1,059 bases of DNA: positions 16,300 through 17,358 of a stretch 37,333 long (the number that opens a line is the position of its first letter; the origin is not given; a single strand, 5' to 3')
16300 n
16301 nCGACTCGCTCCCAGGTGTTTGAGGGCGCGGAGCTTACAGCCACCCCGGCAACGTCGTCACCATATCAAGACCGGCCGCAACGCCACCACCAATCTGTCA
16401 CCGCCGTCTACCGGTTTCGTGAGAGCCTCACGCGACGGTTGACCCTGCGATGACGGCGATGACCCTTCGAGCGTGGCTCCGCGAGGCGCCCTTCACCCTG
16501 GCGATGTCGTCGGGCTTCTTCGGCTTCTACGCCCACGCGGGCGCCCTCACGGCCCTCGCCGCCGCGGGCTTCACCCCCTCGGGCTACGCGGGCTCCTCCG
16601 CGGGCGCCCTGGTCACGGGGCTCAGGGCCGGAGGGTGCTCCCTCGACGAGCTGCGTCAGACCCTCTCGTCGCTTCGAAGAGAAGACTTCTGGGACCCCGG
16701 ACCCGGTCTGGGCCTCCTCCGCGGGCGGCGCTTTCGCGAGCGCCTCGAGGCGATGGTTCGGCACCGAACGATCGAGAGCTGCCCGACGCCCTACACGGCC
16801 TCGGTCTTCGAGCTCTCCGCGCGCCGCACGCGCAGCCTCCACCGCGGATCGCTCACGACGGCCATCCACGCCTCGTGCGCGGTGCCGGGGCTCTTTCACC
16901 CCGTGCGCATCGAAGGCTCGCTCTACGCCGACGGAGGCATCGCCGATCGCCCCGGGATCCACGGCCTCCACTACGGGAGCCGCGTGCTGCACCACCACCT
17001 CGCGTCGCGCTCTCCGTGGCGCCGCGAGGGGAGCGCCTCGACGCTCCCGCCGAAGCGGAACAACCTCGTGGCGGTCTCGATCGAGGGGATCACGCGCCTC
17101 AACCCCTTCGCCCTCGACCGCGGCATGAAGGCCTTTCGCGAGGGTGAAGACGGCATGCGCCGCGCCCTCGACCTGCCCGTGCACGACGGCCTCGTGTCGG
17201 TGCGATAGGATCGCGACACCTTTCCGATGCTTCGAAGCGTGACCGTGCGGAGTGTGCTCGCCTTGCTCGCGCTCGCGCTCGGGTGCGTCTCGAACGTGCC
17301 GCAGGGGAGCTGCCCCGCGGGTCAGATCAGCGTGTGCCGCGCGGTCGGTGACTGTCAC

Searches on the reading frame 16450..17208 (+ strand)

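Call 83: search_protein_families(library=pfam, proteins=[window:16450-17208:+], max_evalue=0.00001)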
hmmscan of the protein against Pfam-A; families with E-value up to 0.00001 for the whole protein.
window:16450-17208:+ (252 aa): 1 family
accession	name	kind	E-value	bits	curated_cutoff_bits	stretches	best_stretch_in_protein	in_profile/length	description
PF01734.28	Patatin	-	6.7e-25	88.9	27.7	1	17-171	1-188/191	Patatin-like phospholipase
